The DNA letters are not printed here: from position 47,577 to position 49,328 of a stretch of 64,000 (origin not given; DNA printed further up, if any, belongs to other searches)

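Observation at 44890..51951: Six-gene operon built around an ACP-fused alpha-oxoamine synthase: candidate sphingoid-base / aminolipid (possibly phosphorylated) pathway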

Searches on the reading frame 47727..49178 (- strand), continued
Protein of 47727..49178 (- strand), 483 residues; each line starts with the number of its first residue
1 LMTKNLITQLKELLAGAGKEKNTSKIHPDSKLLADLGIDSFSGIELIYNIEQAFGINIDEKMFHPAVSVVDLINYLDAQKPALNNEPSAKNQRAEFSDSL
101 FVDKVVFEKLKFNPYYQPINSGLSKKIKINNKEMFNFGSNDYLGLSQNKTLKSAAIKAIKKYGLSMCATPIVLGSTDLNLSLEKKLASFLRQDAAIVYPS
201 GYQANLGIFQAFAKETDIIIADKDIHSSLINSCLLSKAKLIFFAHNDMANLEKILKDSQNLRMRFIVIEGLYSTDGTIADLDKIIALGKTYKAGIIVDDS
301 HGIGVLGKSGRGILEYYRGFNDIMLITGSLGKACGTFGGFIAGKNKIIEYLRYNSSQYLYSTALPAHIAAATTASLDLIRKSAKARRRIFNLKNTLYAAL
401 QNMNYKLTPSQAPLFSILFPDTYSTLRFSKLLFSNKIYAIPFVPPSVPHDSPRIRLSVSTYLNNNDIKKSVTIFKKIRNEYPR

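Call 31: search_protein_families(library=ncbifam, proteins=[P0089, P0077, P0094, P0083, P0120, P0043, P0055, P0058, P0069, P0107], max_evalue=1e-60)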
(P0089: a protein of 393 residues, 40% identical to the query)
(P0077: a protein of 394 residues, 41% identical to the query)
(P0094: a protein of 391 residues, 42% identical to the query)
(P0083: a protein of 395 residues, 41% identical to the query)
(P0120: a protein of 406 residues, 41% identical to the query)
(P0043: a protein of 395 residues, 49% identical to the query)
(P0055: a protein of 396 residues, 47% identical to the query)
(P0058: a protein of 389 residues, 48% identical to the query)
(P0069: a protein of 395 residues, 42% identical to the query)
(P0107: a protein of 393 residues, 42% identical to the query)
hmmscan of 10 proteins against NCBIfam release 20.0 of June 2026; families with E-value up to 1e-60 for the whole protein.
P0089 (393 aa): 7 families
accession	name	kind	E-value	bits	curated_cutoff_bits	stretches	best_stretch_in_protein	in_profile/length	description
NF005394.0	PRK06939.1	equivalog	4.1e-90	302.4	460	1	28-392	27-394/397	glycine C-acetyltransferase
TIGR00858.1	bioF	equivalog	4.2e-90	302.1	426.45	1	34-384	13-363/365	8-amino-7-oxononanoate synthase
TIGR01825.1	gly_Cac_T_rel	subfamily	1e-82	277.8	535.4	1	29-392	20-382/385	BioF/Kbl family PLP-dependent acyltransferase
NF047600.1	SerpalmtaseCFB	equivalog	3.3e-82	276.2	640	1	14-390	15-390/395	serine palmitoyltransferase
TIGR01822.1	2am3keto_CoA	equivalog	3.7e-77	259.9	493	1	34-392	30-390/393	glycine C-acetyltransferase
NF005526.0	PRK07179.1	equivalog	8.6e-72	241.9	428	1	42-390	54-397/407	alpha-hydroxyketone-type quorum-sensing autoinducer synthase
NF047599.1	SerpalmtaseBetaP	equivalog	1.4e-65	221.5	500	1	37-392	38-393/394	serine palmitoyltransferase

P0077 (394 aa): 7 families
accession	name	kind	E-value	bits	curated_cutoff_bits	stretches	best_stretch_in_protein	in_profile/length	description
TIGR00858.1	bioF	equivalog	5.8e-95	318.1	426.45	1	34-382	13-361/365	8-amino-7-oxononanoate synthase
NF005394.0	PRK06939.1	equivalog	1.2e-88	297.5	460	1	34-390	33-392/397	glycine C-acetyltransferase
TIGR01825.1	gly_Cac_T_rel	subfamily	3e-87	292.8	535.4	1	34-389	25-379/385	BioF/Kbl family PLP-dependent acyltransferase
NF047600.1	SerpalmtaseCFB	equivalog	3.2e-87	292.8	640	1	16-382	17-382/395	serine palmitoyltransferase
TIGR01822.1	2am3keto_CoA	equivalog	3.1e-76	256.8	493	1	35-389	31-387/393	glycine C-acetyltransferase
NF005526.0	PRK07179.1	equivalog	3.3e-71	240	428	1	41-391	53-398/407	alpha-hydroxyketone-type quorum-sensing autoinducer synthase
NF047599.1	SerpalmtaseBetaP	equivalog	1.6e-70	237.8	500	1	38-391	39-392/394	serine palmitoyltransferase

P0094 (391 aa): 7 families
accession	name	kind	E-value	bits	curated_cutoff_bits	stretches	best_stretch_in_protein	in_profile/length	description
TIGR00858.1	bioF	equivalog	8.3e-89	297.8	426.45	1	29-384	8-363/365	8-amino-7-oxononanoate synthase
NF005394.0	PRK06939.1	equivalog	3e-85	286.3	460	1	26-389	25-391/397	glycine C-acetyltransferase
NF047600.1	SerpalmtaseCFB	equivalog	6.3e-80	268.7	640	1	18-388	19-388/395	serine palmitoyltransferase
TIGR01825.1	gly_Cac_T_rel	subfamily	6.1e-78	262.1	535.4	1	27-389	18-379/385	BioF/Kbl family PLP-dependent acyltransferase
TIGR01822.1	2am3keto_CoA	equivalog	1.5e-74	251.3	493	1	30-389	25-387/393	glycine C-acetyltransferase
NF005526.0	PRK07179.1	equivalog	1.8e-65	221.1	428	1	41-388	53-395/407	alpha-hydroxyketone-type quorum-sensing autoinducer synthase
NF047599.1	SerpalmtaseBetaP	equivalog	2e-65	221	500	1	1-389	1-390/394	serine palmitoyltransferase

P0083 (395 aa): 7 families
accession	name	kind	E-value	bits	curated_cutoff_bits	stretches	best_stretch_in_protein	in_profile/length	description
TIGR00858.1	bioF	equivalog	1.1e-94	317.2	426.45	1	37-383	16-362/365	8-amino-7-oxononanoate synthase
NF005394.0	PRK06939.1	equivalog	1.8e-90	303.6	460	1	34-388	33-390/397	glycine C-acetyltransferase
TIGR01825.1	gly_Cac_T_rel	subfamily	6.3e-82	275.3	535.4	1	36-387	27-377/385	BioF/Kbl family PLP-dependent acyltransferase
NF047600.1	SerpalmtaseCFB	equivalog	1.1e-78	264.7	640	1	21-386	22-386/395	serine palmitoyltransferase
TIGR01822.1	2am3keto_CoA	equivalog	1.7e-77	261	493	1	37-386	33-384/393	glycine C-acetyltransferase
NF047599.1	SerpalmtaseBetaP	equivalog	9.5e-68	228.7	500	1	37-387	38-388/394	serine palmitoyltransferase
NF005526.0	PRK07179.1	equivalog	4.6e-64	216.5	428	1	42-385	54-392/407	alpha-hydroxyketone-type quorum-sensing autoinducer synthase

P0120 (406 aa): 7 families
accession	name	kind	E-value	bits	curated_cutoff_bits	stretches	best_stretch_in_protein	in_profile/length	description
TIGR00858.1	bioF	equivalog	4.7e-92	308.5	426.45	1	35-385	14-364/365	8-amino-7-oxononanoate synthase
NF005394.0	PRK06939.1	equivalog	8.1e-84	281.6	460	1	26-392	25-394/397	glycine C-acetyltransferase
TIGR01825.1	gly_Cac_T_rel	subfamily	2e-80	270.3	535.4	1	29-392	20-382/385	BioF/Kbl family PLP-dependent acyltransferase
NF047600.1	SerpalmtaseCFB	equivalog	9.2e-79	264.9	640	1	21-392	22-392/395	serine palmitoyltransferase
TIGR01822.1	2am3keto_CoA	equivalog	1.2e-69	235.1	493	1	27-391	22-389/393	glycine C-acetyltransferase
NF047599.1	SerpalmtaseBetaP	equivalog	8.9e-68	228.8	500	1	23-391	23-392/394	serine palmitoyltransferase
NF005526.0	PRK07179.1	equivalog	9.3e-67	225.4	428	1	11-392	28-399/407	alpha-hydroxyketone-type quorum-sensing autoinducer synthase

P0043 (395 aa): 8 families
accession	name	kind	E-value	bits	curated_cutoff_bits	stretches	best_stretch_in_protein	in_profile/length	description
NF005394.0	PRK06939.1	equivalog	3.2e-97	325.8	460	1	21-390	20-393/397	glycine C-acetyltransferase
TIGR00858.1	bioF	equivalog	1.1e-93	313.9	426.45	1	29-384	8-364/365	8-amino-7-oxononanoate synthase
TIGR01822.1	2am3keto_CoA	equivalog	3.6e-86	289.6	493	1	29-390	24-389/393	glycine C-acetyltransferase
NF047600.1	SerpalmtaseCFB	equivalog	1.2e-84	284.2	640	1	7-388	9-389/395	serine palmitoyltransferase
TIGR01825.1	gly_Cac_T_rel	subfamily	1.6e-84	283.8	535.4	1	26-390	17-381/385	BioF/Kbl family PLP-dependent acyltransferase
NF047599.1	SerpalmtaseBetaP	equivalog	1.9e-79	267.2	500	1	21-390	21-392/394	serine palmitoyltransferase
TIGR01821.1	5aminolev_synth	equivalog_domain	1.6e-69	234.8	338.55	1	47-391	50-397/402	5-aminolevulinate synthase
NF047603.1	SerpalmtaseAlphaP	equivalog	3.5e-61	207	670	1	39-386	42-391/399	serine palmitoyltransferase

P0055 (396 aa): 9 families
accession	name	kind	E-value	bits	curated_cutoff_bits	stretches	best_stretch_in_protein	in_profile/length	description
TIGR00858.1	bioF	equivalog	5.2e-99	331.4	426.45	1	29-384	8-364/365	8-amino-7-oxononanoate synthase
NF005394.0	PRK06939.1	equivalog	1.2e-90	304.2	460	1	27-390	26-393/397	glycine C-acetyltransferase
NF047599.1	SerpalmtaseBetaP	equivalog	5.7e-86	288.7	500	1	34-390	35-392/394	serine palmitoyltransferase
TIGR01825.1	gly_Cac_T_rel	subfamily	1.1e-81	274.5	535.4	1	27-390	18-381/385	BioF/Kbl family PLP-dependent acyltransferase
NF047600.1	SerpalmtaseCFB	equivalog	3.2e-79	266.4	640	1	19-389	20-390/395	serine palmitoyltransferase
TIGR01822.1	2am3keto_CoA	equivalog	1.5e-78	264.4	493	1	28-390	23-389/393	glycine C-acetyltransferase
TIGR01821.1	5aminolev_synth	equivalog_domain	6e-66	223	338.55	1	40-389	42-395/402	5-aminolevulinate synthase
NF047603.1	SerpalmtaseAlphaP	equivalog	4.7e-65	219.8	670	1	36-386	39-391/399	serine palmitoyltransferase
NF005526.0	PRK07179.1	equivalog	6.2e-63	212.8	428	1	41-391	53-399/407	alpha-hydroxyketone-type quorum-sensing autoinducer synthase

P0058 (389 aa): 9 families
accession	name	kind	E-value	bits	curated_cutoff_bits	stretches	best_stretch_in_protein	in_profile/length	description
TIGR00858.1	bioF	equivalog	3e-105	352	426.45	1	25-381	7-364/365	8-amino-7-oxononanoate synthase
NF005394.0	PRK06939.1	equivalog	6.5e-102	341.2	460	1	13-385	15-391/397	glycine C-acetyltransferase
TIGR01825.1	gly_Cac_T_rel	subfamily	9.4e-96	320.8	535.4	1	15-384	9-378/385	BioF/Kbl family PLP-dependent acyltransferase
NF047600.1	SerpalmtaseCFB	equivalog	9.9e-94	314.2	640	1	8-382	12-386/395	serine palmitoyltransferase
TIGR01822.1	2am3keto_CoA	equivalog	9.5e-89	298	493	1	34-384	33-386/393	glycine C-acetyltransferase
NF047599.1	SerpalmtaseBetaP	equivalog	4.7e-88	295.5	500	1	33-385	37-390/394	serine palmitoyltransferase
NF047603.1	SerpalmtaseAlphaP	equivalog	6.4e-71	239.1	670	1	33-382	39-390/399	serine palmitoyltransferase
TIGR01821.1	5aminolev_synth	equivalog_domain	6.4e-68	229.5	338.55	1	45-384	51-393/402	5-aminolevulinate synthase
NF005526.0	PRK07179.1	equivalog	2.4e-67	227.3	428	1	38-385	53-396/407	alpha-hydroxyketone-type quorum-sensing autoinducer synthase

P0069 (395 aa): 7 families
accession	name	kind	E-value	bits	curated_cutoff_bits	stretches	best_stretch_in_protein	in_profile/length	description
TIGR00858.1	bioF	equivalog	6.7e-95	317.9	426.45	1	36-383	15-362/365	8-amino-7-oxononanoate synthase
NF005394.0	PRK06939.1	equivalog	5e-88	295.5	460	1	28-393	27-395/397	glycine C-acetyltransferase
TIGR01825.1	gly_Cac_T_rel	subfamily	1.4e-85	287.3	535.4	1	29-394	20-384/385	BioF/Kbl family PLP-dependent acyltransferase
NF047600.1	SerpalmtaseCFB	equivalog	2.2e-85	286.7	640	1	22-394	23-394/395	serine palmitoyltransferase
TIGR01822.1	2am3keto_CoA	equivalog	4.4e-74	249.7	493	1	38-393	34-391/393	glycine C-acetyltransferase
NF047599.1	SerpalmtaseBetaP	equivalog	7.3e-70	235.6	500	1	23-392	23-393/394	serine palmitoyltransferase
NF005526.0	PRK07179.1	equivalog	6.1e-64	216.1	428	1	42-394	54-401/407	alpha-hydroxyketone-type quorum-sensing autoinducer synthase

P0107 (393 aa): 6 families
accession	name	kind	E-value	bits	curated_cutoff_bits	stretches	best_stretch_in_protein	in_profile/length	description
TIGR00858.1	bioF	equivalog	6.1e-91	304.9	426.45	1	36-385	15-364/365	8-amino-7-oxononanoate synthase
NF005394.0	PRK06939.1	equivalog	1.7e-86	290.5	460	1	25-391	24-393/397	glycine C-acetyltransferase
TIGR01825.1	gly_Cac_T_rel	subfamily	2.1e-81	273.5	535.4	1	30-391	21-381/385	BioF/Kbl family PLP-dependent acyltransferase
NF047600.1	SerpalmtaseCFB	equivalog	1.1e-78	264.6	640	1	15-388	16-388/395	serine palmitoyltransferase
TIGR01822.1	2am3keto_CoA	equivalog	3e-71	240.4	493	1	37-389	33-387/393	glycine C-acetyltransferase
NF005526.0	PRK07179.1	equivalog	8.4e-66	222.2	428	1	45-391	57-398/407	alpha-hydroxyketone-type quorum-sensing autoinducer synthase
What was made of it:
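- Tried and rejected: None reaches any curated cut-off (call 31).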

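Call 37: find_encoding_contigs(protein=P0055, flank=10000, max_places=2)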
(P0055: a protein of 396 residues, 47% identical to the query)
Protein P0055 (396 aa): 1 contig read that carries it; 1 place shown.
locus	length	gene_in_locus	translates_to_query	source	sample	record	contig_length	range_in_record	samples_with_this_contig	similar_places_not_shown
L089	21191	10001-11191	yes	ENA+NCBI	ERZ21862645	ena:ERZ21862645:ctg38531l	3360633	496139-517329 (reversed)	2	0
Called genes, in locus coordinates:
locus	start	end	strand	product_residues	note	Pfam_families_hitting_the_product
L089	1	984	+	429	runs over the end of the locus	PF14559:TPR_19 (faint), PF13174:TPR_6 (faint), PF13432:TPR_16 (faint), PF07719:TPR_2 (faint), PF13428:TPR_14 (faint)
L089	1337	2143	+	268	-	PF03692:CxxCxxCC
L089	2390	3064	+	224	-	-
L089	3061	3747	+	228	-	-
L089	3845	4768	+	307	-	PF13593:SBF_like, PF01758:SBF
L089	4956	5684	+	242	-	PF01135:PCMT, PF01209:Ubie_methyltran, PF02353:CMAS, PF13489:Methyltransf_23, PF08003:Methyltransf_9, PF13847:Methyltransf_31, PF08241:Methyltransf_11, PF08242:Methyltransf_12, +7 more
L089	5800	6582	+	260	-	PF02673:BacA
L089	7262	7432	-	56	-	-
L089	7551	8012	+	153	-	PF00359:PTS_EIIA_2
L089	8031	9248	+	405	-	PF00999:Na_H_Exchanger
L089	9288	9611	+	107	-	-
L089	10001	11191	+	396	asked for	PF00155:Aminotran_1_2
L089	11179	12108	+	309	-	PF00781:DAGK_cat, PF19279:YegS_C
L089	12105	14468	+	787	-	PF01073:3Beta_HSD, PF01370:Epimerase, PF02719:Polysacc_synt_2, PF04321:RmlD_sub_bind, PF05368:NmrA, PF07993:NAD_binding_4, PF13460:NAD_binding_10, PF16363:GDP_Man_Dehyd, +2 more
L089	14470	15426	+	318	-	PF01040:UbiA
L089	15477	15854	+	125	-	-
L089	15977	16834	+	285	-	PF00781:DAGK_cat, PF01513:NAD_kinase (faint), PF19279:YegS_C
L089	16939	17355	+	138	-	PF01475:FUR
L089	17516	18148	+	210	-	-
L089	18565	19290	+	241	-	PF09834:DUF2061, PF01583:APS_kinase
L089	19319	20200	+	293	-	PF01507:PAPS_reduct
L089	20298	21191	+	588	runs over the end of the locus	PF00009:GTP_EFTU, PF01926:MMR_HSR1 (faint), PF03144:GTP_EFTU_D2, PF22594:GTP-eEF1A_C, PF01583:APS_kinase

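Call 38: find_encoding_contigs(protein=P0058, flank=10000, max_places=2)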
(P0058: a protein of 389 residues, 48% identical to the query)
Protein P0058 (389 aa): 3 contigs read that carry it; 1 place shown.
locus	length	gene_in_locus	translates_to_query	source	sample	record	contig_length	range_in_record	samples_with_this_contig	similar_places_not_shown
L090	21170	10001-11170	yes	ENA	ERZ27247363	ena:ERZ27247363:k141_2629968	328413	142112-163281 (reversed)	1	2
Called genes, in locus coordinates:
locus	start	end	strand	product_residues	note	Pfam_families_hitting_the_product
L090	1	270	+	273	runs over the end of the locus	PF01547:SBP_bac_1, PF12849:PBP_like_2, PF13531:SBP_bac_11, PF12727:PBP_like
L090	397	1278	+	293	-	PF00528:BPD_transp_1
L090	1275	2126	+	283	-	PF00528:BPD_transp_1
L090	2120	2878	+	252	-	PF02463:SMC_N (weak), PF00005:ABC_tran, PF13304:AAA_21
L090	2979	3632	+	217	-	PF01895:PhoU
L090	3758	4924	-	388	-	PF00657:Lipase_GDSL (weak), PF13472:Lipase_GDSL_2 (faint)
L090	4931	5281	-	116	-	PF16861:Carbam_trans_C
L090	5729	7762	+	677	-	PF12969:DUF3857, PF01841:Transglut_core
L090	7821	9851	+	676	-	PF12969:DUF3857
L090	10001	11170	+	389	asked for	PF00155:Aminotran_1_2, PF01212:Beta_elim_lyase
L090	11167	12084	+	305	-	PF00781:DAGK_cat, PF19279:YegS_C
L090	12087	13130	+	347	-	PF01073:3Beta_HSD, PF01370:Epimerase, PF02719:Polysacc_synt_2, PF04321:RmlD_sub_bind, PF07993:NAD_binding_4, PF13460:NAD_binding_10, PF16363:GDP_Man_Dehyd, PF01370:Epimerase, +2 more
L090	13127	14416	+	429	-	PF04055:Radical_SAM, PF13353:Fer4_12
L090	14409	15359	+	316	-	PF01040:UbiA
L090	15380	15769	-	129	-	-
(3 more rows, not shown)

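Call 48: find_encoding_contigs(protein=P0089, flank=9000, max_places=1)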
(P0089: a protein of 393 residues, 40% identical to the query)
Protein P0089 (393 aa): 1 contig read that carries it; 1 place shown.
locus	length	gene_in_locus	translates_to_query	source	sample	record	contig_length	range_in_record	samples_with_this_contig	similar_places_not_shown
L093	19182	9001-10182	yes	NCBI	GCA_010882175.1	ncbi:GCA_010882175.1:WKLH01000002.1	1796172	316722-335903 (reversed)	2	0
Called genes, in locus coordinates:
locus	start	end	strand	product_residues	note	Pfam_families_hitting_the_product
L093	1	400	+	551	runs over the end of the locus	PF00501:AMP-binding, PF13193:AMP-binding_C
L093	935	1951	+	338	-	PF00586:AIRS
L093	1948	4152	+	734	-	PF02543:Carbam_trans_N, PF16861:Carbam_trans_C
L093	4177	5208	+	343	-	PF01073:3Beta_HSD, PF01370:Epimerase, PF02719:Polysacc_synt_2 (weak), PF05368:NmrA (weak), PF13460:NAD_binding_10, PF16363:GDP_Man_Dehyd, PF07993:NAD_binding_4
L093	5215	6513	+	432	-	PF04055:Radical_SAM, PF13353:Fer4_12 (weak), PF13186:SPASM (faint)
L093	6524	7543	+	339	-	PF01040:UbiA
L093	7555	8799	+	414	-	PF00724:Oxidored_FMN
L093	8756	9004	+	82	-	PF00550:PP-binding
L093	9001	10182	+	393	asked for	PF00155:Aminotran_1_2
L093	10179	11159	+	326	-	PF00781:DAGK_cat, PF19279:YegS_C (weak)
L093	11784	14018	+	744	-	PF00141:peroxidase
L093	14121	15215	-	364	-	PF21948:LplA-B_cat, PF03099:BPL_LplA_LipB, PF10437:Lip_prot_lig_C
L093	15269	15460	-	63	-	PF00313:CSD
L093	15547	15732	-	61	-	-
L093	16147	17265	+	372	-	PF24827:AstE_AspA_cat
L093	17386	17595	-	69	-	PF19124:DUF5808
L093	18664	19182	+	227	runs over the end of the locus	-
